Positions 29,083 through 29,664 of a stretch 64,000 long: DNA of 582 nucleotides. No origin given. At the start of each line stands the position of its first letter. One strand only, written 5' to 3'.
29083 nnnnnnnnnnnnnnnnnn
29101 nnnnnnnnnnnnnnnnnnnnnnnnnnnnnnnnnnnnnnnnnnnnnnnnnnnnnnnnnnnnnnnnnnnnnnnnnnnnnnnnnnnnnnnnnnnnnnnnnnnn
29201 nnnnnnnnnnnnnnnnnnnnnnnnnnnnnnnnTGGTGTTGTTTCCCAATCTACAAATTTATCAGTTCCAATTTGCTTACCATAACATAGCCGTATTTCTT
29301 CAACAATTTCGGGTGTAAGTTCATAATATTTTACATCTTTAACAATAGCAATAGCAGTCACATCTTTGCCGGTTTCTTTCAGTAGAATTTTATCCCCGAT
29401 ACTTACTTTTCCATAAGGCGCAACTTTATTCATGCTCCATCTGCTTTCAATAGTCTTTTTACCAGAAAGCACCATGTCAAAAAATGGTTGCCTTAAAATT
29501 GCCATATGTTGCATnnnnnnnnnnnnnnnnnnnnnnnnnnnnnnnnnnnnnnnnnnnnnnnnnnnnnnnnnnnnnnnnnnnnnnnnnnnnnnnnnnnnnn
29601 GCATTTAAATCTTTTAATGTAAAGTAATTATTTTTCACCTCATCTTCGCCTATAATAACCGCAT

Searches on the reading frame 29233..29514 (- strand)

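Call 10: search_protein_families(library=pfam, proteins=[window:29233-29514:-], max_evalue=1)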
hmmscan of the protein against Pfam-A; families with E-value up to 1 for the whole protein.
window:29233-29514:- (94 aa): 2 families
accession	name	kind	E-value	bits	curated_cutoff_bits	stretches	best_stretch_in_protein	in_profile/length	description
PF04266.20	ASCH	-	2.6e-06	28.5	21.2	1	7-75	3-66/103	ASCH domain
PF12961.13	DUF3850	-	0.062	13.9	22.9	1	8-53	7-49/77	Domain of unknown function (DUF3850)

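Call 11: search_protein_families(library=padloc, proteins=[window:29233-29514:-], max_evalue=1)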
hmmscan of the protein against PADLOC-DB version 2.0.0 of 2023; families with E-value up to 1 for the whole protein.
window:29233-29514:- (94 aa): 0 families

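Call 12: search_protein_families(library=ncbifam, proteins=[window:29233-29514:-], max_evalue=1)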
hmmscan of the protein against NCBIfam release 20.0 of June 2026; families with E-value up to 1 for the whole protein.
window:29233-29514:- (94 aa): 0 families

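Call 13: search_protein_families(library=phrogs, proteins=[window:29233-29514:-], max_evalue=1)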
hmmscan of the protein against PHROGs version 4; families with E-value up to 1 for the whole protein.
window:29233-29514:- (94 aa): 3 families
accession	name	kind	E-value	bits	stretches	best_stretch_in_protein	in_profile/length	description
phrog_19935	-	DNA, RNA and nucleotide metabolism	2.8e-06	28.4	1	7-75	9-74/116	RNA-binding protein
phrog_29708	-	unknown function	0.017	16.1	1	28-82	59-112/119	-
phrog_6580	-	unknown function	0.29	12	1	47-72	37-62/85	-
